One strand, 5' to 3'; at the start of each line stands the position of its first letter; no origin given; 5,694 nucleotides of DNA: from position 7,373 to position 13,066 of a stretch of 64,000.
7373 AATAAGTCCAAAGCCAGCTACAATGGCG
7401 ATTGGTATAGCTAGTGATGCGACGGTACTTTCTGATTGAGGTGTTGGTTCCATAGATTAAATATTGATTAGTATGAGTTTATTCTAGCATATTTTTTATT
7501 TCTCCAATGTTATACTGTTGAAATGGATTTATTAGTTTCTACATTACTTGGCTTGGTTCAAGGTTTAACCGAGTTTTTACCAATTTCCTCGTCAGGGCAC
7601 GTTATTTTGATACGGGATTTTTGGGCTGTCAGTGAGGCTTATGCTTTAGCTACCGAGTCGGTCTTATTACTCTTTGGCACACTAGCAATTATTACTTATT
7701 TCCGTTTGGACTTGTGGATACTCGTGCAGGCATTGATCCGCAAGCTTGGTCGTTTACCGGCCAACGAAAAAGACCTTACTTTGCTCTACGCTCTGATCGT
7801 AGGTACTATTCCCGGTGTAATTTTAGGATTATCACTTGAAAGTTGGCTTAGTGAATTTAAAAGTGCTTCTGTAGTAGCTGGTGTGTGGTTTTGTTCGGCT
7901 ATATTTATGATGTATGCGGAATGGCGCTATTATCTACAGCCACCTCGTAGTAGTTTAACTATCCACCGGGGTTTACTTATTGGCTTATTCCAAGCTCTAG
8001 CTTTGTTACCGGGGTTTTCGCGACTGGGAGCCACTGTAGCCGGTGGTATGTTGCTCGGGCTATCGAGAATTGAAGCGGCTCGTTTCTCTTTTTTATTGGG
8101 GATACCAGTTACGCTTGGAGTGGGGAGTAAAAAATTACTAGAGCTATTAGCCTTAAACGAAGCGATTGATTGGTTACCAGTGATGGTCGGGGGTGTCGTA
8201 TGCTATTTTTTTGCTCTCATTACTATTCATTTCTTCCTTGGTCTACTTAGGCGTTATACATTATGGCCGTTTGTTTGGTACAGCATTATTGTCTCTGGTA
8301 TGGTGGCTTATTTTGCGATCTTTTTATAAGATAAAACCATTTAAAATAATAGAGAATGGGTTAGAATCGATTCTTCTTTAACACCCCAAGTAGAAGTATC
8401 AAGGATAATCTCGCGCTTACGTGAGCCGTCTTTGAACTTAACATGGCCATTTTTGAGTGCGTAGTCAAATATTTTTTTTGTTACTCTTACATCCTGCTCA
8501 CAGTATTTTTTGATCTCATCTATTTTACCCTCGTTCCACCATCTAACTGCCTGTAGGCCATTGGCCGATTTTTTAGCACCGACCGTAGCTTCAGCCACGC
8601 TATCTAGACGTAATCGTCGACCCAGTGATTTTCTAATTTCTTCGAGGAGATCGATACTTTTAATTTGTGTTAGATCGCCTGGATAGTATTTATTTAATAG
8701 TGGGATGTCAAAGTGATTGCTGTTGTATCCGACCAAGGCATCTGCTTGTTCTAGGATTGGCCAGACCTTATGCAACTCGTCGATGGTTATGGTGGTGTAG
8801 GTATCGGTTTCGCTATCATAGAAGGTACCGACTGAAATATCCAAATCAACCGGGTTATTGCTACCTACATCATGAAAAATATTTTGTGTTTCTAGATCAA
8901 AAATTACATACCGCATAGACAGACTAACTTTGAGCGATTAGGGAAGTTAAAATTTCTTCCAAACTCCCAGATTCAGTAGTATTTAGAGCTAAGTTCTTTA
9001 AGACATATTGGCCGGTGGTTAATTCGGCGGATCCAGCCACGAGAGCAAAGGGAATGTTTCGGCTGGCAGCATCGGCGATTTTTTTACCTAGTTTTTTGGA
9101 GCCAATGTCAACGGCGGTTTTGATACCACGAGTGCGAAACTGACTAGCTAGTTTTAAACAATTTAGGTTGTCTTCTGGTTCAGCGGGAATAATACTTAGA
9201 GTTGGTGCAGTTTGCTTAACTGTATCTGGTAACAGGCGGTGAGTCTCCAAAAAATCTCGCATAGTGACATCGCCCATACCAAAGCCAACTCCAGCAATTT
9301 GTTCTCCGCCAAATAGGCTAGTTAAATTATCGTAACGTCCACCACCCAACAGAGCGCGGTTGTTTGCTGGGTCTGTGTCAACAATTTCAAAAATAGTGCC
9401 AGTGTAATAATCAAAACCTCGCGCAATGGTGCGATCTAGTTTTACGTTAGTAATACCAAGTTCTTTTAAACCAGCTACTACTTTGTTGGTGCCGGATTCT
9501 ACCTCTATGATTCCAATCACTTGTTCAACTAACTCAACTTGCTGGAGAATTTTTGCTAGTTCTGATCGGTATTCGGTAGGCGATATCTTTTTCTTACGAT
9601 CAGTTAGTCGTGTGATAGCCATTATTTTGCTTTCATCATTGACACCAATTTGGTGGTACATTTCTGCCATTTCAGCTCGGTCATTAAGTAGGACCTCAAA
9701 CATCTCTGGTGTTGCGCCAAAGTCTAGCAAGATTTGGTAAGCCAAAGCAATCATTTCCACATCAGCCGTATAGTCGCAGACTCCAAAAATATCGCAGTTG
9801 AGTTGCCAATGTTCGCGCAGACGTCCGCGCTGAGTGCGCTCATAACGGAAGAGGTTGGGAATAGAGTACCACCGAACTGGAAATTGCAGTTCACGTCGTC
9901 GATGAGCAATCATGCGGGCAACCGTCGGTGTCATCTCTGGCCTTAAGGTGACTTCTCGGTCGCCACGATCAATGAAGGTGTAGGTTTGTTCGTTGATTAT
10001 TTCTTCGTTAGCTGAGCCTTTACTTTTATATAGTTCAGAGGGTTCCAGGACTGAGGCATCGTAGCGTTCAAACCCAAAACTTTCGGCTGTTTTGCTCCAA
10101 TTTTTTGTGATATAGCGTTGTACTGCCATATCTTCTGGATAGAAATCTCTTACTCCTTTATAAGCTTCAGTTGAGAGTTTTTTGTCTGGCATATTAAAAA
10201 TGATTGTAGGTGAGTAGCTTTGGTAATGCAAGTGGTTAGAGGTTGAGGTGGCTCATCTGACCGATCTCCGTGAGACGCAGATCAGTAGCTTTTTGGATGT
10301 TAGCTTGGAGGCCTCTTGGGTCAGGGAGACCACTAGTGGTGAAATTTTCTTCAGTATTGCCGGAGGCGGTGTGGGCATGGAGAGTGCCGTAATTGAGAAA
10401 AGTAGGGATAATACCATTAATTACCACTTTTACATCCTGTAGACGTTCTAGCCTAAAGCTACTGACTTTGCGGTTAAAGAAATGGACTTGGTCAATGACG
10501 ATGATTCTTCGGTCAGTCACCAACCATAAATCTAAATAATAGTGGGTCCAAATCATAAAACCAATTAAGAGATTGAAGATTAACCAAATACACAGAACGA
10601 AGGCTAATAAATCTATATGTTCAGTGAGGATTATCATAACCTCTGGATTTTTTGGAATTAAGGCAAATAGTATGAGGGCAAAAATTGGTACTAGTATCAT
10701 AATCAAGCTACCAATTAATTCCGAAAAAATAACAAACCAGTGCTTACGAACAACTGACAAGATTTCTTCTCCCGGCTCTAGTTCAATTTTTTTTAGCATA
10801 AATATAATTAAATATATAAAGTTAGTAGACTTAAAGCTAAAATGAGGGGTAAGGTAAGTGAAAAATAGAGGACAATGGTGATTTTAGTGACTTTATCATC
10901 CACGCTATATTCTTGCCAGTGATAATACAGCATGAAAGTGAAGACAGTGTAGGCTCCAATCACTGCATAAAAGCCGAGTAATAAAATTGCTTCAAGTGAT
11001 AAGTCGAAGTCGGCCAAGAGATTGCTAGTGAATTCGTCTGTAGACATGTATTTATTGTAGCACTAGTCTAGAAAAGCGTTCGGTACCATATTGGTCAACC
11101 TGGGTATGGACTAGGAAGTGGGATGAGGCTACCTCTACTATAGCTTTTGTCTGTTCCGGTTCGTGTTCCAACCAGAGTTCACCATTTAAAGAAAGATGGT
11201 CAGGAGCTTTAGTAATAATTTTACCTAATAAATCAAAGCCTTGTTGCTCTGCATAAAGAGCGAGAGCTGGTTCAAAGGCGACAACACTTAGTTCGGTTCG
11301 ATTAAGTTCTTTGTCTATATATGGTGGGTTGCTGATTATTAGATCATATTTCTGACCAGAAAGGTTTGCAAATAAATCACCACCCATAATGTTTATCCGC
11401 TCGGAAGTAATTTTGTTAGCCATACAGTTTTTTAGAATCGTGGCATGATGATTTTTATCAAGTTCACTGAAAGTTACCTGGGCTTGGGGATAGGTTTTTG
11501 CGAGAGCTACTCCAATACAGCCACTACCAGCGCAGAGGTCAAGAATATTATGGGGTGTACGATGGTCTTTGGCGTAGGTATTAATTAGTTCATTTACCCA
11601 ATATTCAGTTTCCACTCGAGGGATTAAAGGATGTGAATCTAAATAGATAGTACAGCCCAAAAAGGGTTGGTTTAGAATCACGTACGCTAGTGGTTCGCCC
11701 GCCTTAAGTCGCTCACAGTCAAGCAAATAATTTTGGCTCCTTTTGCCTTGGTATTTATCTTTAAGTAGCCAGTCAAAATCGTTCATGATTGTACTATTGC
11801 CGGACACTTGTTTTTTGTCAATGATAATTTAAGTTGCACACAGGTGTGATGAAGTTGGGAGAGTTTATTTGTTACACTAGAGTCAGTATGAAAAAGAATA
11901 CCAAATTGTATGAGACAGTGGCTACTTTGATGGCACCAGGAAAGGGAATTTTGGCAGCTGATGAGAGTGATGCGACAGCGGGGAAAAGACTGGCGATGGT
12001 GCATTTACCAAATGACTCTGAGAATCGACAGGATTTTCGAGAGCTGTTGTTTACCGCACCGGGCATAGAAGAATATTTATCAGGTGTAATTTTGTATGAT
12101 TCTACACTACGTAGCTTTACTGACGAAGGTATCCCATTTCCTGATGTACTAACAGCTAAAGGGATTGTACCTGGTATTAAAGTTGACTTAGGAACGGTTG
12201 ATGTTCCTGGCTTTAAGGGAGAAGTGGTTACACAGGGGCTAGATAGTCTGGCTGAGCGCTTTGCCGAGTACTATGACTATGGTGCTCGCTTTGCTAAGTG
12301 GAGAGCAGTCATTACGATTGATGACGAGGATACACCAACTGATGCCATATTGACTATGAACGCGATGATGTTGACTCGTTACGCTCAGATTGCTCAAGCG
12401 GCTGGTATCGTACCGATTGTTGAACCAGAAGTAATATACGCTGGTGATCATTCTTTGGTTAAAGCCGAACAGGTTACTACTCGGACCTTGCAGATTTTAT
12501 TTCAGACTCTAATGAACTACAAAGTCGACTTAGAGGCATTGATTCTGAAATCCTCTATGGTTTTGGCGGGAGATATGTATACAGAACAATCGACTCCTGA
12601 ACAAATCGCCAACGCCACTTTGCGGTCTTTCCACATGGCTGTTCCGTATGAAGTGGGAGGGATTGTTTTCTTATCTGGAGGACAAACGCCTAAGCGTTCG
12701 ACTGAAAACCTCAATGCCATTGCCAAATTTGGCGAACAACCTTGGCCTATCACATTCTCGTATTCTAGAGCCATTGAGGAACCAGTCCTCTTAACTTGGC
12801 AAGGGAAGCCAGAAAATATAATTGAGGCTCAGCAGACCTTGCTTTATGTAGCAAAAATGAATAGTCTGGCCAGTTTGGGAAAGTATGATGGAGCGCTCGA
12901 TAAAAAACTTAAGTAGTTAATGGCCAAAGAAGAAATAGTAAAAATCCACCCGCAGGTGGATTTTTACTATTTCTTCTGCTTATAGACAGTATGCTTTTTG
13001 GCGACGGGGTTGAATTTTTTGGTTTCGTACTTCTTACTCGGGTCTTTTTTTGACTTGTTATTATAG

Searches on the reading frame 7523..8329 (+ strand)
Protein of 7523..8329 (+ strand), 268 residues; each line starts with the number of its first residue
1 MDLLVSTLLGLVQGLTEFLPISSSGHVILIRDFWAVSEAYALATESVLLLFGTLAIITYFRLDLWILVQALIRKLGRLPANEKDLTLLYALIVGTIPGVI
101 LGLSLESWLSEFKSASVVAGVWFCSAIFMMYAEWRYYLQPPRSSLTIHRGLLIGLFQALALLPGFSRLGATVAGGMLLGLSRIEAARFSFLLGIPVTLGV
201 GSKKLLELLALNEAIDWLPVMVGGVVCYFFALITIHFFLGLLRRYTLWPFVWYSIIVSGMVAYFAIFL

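Call 36: search_protein_families(library=pfam, proteins=[window:7523-8329:+], max_evalue=0.0001)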
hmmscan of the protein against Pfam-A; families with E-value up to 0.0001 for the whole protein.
window:7523-8329:+ (268 aa): 1 family
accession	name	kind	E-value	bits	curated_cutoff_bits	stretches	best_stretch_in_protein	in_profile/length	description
PF02673.24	BacA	-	3.5e-62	210.9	33.4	1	8-258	3-255/257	Bacitracin resistance protein BacA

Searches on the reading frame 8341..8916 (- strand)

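Call 88: search_protein_families(library=pfam, proteins=[window:8341-8916:-], max_evalue=0.0001)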
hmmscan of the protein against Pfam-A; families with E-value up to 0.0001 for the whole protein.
window:8341-8916:- (191 aa): 2 families
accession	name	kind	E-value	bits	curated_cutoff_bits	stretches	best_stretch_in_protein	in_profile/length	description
PF13482.12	RNase_H_2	-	4.1e-14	53.3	22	1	4-152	1-163/165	RNase_H superfamily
PF10108.15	DNA_pol_B_exo2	-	9.9e-09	35.6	24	1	87-147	105-167/213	Predicted 3'-5' exonuclease related to the exonuclease domain of PolB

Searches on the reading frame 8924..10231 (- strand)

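Call 36: search_protein_families(library=pfam, proteins=[window:8924-10231:-], max_evalue=0.0001)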
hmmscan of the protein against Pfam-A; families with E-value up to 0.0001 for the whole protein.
window:8924-10231:- (435 aa): 3 families
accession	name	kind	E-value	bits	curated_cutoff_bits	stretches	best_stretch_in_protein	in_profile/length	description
PF13393.11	tRNA-synt_His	-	4.6e-37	128.4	25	1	26-319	1-303/308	Histidyl-tRNA synthetase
PF03129.25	HGTP_anticodon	-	2.3e-12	47.4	21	1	347-431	4-91/94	Anticodon binding domain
PF00587.30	tRNA-synt_2b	-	2.4e-10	41.2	29.3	1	84-207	1-122/179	tRNA synthetase class II core domain (G, H, P, S and T)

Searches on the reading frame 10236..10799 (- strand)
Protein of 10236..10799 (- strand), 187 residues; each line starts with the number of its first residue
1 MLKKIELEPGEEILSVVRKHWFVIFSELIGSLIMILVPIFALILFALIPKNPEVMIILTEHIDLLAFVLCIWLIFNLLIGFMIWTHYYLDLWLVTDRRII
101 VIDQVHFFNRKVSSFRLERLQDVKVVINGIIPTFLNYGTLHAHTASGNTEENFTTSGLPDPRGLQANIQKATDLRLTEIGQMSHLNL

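Call 88: search_protein_families(library=pfam, proteins=[window:10236-10799:-], max_evalue=0.0001)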
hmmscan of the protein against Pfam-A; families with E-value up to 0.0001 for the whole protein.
window:10236-10799:- (187 aa): 1 family
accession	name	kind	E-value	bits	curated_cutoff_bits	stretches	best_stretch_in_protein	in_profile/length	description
PF03703.20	bPH_2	-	7.7e-06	26.5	22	1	93-167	7-77/78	Bacterial PH domain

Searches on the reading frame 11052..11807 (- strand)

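Call 88: search_protein_families(library=pfam, proteins=[window:11052-11807:-], max_evalue=0.0001)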
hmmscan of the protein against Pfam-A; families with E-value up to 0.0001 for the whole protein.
window:11052-11807:- (251 aa): 4 families
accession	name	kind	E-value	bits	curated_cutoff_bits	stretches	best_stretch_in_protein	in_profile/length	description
PF05175.20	MTS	-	2.1e-17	63.8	23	1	81-168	30-113/170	Methyltransferase small domain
PF03602.21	Cons_hypoth95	-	1.3e-07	31.9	24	1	83-177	40-137/182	Conserved hypothetical protein 95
PF10294.15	Methyltransf_16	-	3.4e-07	30.6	21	1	68-158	30-125/174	Lysine methyltransferase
PF09445.16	Methyltransf_15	-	3.6e-05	23.8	22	1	87-162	3-80/165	RNA cap guanine-N2 methyltransferase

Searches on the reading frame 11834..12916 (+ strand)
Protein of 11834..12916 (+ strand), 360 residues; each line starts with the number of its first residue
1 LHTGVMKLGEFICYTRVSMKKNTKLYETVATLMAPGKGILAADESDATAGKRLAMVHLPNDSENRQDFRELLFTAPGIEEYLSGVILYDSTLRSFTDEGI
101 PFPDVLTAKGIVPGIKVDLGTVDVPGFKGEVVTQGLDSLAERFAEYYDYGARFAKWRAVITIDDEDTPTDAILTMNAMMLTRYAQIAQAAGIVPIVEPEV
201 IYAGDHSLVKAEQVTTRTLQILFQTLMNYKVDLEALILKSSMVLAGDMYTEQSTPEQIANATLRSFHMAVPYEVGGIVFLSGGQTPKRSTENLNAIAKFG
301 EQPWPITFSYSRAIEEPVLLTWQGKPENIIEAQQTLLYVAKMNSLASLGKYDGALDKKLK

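Call 36: search_protein_families(library=pfam, proteins=[window:11834-12916:+], max_evalue=0.0001)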
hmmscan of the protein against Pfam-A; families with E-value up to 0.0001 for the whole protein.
window:11834-12916:+ (360 aa): 1 family
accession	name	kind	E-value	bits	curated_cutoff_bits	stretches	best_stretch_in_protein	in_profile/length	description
PF00274.25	Glycolytic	-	2.7e-118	395.2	22.2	1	25-356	2-334/349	Fructose-bisphosphate aldolase class-I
